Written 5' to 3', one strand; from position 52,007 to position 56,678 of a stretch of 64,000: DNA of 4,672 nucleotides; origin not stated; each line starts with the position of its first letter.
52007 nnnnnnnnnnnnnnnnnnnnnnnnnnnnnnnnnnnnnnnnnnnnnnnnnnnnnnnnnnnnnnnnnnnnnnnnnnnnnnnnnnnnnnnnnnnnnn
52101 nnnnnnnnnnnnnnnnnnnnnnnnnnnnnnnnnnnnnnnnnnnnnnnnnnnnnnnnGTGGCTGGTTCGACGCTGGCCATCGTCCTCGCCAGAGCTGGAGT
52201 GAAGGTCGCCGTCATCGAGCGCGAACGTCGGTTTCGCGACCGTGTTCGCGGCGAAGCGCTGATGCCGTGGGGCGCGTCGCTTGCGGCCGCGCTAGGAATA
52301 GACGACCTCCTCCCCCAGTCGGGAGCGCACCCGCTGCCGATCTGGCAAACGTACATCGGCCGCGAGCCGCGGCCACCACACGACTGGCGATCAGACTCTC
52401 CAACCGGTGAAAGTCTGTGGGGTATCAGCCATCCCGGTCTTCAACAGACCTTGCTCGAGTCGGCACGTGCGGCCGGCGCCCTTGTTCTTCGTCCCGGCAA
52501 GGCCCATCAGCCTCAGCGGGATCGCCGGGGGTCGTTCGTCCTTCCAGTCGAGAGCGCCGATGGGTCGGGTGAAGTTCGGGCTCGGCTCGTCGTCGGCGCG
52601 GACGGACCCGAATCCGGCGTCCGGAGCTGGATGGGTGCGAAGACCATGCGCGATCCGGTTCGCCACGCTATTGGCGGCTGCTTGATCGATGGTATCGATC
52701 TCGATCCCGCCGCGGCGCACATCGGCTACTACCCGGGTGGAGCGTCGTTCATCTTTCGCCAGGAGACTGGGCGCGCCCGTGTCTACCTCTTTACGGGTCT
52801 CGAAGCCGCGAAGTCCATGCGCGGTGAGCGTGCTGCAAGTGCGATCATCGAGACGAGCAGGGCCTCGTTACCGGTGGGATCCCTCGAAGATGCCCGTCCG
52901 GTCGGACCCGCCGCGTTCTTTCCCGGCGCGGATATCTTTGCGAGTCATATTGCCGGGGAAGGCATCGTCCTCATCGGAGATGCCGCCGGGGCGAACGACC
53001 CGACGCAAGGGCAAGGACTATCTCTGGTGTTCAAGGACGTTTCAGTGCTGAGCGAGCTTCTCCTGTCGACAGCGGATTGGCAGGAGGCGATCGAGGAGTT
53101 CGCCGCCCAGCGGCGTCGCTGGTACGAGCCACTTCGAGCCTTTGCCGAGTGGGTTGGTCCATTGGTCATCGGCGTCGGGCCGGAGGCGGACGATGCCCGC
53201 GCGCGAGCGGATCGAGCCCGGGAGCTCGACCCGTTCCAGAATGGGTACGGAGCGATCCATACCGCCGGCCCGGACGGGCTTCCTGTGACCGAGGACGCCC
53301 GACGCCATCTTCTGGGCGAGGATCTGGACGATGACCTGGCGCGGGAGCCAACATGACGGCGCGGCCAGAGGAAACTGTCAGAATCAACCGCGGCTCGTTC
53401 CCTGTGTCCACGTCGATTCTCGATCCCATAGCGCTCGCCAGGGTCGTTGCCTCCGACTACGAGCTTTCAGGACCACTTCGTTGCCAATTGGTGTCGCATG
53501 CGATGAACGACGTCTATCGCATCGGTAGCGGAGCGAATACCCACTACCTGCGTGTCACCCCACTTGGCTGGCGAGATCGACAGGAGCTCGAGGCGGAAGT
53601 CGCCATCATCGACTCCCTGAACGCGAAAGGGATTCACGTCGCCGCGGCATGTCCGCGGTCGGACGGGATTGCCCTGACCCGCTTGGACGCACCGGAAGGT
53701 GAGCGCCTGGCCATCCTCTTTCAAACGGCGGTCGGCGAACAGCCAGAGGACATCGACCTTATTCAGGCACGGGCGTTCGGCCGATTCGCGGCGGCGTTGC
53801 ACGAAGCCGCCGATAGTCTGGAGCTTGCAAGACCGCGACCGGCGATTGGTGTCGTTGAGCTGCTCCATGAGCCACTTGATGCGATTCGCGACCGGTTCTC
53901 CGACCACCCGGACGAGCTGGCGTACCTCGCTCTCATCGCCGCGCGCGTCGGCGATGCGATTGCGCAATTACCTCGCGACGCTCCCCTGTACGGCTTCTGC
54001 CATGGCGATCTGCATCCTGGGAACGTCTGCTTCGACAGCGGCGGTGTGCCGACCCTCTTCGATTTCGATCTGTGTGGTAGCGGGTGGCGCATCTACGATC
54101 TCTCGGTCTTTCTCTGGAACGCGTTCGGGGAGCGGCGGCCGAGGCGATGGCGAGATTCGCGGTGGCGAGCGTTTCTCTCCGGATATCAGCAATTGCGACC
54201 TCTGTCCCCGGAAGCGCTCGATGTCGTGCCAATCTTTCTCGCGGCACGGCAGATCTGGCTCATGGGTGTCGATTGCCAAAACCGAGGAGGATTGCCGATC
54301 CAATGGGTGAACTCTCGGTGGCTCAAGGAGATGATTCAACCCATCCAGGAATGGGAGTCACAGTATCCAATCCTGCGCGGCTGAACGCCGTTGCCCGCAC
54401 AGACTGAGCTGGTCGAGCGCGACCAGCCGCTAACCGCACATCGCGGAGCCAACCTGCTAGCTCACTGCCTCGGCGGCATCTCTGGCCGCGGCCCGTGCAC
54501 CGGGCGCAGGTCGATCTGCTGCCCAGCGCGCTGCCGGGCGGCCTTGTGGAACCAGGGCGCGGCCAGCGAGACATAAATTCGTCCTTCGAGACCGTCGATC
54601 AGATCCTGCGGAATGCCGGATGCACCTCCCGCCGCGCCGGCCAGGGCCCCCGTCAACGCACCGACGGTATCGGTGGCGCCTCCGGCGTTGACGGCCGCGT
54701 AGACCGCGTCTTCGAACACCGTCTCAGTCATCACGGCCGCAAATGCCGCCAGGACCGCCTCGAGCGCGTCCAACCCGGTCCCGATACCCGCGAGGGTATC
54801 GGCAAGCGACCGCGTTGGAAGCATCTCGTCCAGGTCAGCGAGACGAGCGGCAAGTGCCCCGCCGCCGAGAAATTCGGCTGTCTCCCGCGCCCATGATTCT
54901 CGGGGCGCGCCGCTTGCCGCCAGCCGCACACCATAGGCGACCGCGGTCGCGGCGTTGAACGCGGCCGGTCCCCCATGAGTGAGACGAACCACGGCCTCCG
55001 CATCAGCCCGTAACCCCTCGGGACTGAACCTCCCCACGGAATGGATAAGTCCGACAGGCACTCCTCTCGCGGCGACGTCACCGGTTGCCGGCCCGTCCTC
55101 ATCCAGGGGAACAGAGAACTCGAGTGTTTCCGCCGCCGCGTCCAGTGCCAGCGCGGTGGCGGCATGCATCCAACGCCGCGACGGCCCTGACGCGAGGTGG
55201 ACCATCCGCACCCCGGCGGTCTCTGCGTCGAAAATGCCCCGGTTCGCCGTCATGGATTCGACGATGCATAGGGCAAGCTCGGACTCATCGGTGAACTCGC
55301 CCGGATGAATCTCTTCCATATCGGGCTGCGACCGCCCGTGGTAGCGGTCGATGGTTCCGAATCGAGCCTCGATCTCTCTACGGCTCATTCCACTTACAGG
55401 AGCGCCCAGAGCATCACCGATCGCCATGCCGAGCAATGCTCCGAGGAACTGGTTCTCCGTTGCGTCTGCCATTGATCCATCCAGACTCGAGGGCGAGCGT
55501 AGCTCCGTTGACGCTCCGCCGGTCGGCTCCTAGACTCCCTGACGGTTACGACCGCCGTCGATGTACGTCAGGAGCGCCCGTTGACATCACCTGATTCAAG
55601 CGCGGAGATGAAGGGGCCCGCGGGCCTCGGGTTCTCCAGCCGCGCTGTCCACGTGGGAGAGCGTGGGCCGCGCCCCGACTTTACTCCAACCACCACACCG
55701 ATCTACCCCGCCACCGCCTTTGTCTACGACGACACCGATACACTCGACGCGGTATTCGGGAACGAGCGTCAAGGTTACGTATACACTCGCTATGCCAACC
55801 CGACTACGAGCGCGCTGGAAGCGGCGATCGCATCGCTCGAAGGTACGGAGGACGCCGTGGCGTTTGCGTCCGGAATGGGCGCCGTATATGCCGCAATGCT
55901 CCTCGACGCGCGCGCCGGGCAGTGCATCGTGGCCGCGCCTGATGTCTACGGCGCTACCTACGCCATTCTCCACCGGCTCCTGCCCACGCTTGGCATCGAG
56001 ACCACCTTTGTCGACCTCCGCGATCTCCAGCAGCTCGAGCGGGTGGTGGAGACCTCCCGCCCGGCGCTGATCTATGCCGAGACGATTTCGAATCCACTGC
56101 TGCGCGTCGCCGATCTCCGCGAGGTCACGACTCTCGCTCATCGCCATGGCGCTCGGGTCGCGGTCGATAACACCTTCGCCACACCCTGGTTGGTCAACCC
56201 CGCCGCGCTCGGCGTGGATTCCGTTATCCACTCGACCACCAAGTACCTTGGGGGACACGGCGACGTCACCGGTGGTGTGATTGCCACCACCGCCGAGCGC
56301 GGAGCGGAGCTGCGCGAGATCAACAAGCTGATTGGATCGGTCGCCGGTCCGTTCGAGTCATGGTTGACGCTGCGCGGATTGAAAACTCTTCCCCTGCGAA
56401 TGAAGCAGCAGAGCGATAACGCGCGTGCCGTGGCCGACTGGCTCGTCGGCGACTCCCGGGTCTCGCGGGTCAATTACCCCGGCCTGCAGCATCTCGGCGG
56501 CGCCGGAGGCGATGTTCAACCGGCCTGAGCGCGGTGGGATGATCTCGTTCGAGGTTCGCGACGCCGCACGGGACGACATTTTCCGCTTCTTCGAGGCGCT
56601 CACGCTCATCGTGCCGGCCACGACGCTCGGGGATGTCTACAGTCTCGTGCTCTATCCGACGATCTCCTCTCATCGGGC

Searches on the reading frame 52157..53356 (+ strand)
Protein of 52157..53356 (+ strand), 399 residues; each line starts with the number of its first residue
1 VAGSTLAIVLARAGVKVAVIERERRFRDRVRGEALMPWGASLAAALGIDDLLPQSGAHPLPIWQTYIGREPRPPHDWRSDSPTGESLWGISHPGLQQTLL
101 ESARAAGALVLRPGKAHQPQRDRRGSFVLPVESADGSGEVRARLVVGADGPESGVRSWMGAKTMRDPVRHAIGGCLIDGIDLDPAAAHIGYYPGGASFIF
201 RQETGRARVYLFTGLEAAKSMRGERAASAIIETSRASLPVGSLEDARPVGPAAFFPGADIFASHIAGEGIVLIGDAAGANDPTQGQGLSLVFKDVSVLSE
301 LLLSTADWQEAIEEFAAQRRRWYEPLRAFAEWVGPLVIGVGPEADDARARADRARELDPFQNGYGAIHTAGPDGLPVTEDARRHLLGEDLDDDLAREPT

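Call 42: search_protein_families(library=pfam, max_evalue=0.001, proteins=[window:52157-53356:+])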
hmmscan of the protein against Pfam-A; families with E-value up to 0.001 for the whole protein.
window:52157-53356:+ (399 aa): 3 families
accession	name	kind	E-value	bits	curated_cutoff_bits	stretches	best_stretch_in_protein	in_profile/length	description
PF01494.25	FAD_binding_3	-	3.4e-18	66.4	22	1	2-304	12-320/349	FAD binding domain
PF04820.20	Trp_halogenase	-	8.6e-09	35.2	21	1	268-330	320-382/458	Tryptophan halogenase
PF08491.16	SE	-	0.00023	20.8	20.1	1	261-311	123-173/276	Squalene epoxidase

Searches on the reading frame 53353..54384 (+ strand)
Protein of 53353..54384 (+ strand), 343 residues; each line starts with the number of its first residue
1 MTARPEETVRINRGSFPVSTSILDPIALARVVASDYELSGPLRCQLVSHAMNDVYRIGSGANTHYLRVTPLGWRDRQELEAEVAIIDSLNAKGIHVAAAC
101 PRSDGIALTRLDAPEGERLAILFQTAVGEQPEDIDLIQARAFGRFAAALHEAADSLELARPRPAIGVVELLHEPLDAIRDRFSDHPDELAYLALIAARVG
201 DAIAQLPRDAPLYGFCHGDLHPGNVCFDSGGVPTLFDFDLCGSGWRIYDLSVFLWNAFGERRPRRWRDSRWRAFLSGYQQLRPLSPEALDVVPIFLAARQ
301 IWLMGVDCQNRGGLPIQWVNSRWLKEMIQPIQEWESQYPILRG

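Call 42: search_protein_families(library=pfam, max_evalue=0.001, proteins=[window:53353-54384:+])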
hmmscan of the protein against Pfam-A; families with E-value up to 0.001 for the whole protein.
window:53353-54384:+ (343 aa): 2 families
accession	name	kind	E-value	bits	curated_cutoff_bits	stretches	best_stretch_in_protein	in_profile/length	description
PF01636.29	APH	-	3.5e-28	99.4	23.2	1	49-284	8-239/239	Phosphotransferase enzyme family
PF19974.5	TCAD9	-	0.00045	19.9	40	1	208-250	292-334/429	Ternary complex associated domain 9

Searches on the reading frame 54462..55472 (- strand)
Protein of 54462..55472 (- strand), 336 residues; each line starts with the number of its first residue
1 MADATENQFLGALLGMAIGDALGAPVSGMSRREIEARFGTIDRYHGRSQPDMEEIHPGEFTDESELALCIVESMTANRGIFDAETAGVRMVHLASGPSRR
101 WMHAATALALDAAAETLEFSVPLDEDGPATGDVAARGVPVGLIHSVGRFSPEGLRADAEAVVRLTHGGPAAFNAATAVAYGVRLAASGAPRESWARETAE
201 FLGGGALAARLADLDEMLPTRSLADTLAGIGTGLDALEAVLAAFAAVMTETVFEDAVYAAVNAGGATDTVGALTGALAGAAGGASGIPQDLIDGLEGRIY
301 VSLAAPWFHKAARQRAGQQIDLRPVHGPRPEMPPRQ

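Call 42: search_protein_families(library=pfam, max_evalue=0.001, proteins=[window:54462-55472:-])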
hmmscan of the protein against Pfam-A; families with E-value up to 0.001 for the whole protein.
window:54462-55472:- (336 aa): 1 family
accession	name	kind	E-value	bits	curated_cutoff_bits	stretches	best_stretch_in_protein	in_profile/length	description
PF03747.19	ADP_ribosyl_GH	-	9.8e-48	163.7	26.2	1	11-290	1-287/287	ADP-ribosylglycohydrolase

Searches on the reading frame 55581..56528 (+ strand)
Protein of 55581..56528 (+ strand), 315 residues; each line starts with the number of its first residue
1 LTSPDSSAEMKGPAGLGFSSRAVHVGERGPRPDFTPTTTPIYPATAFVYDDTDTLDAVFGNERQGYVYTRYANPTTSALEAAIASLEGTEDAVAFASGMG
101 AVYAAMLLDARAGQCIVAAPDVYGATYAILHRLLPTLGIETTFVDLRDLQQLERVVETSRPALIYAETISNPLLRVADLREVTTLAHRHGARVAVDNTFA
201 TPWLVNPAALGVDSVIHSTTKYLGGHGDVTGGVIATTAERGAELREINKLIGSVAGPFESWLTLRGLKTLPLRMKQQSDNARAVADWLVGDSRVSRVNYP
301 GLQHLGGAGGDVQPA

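Call 42: search_protein_families(library=pfam, max_evalue=0.001, proteins=[window:55581-56528:+])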
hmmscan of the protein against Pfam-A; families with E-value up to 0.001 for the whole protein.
window:55581-56528:+ (315 aa): 4 families
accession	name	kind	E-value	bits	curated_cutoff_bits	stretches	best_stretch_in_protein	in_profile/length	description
PF01053.26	Cys_Met_Meta_PP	-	1.9e-91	306.9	27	1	21-304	3-282/381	Cys/Met metabolism PLP-dependent enzyme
PF00155.27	Aminotran_1_2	-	1.1e-07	31.8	19.7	1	66-200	33-189/361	Aminotransferase class I and II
PF01041.23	DegT_DnrJ_EryC1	-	4.7e-05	23.2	19.8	1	74-197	24-146/360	DegT/DnrJ/EryC1/StrS aminotransferase family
PF00266.25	Aminotran_5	-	0.00032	20.2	21.5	1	92-227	63-207/371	Aminotransferase class-V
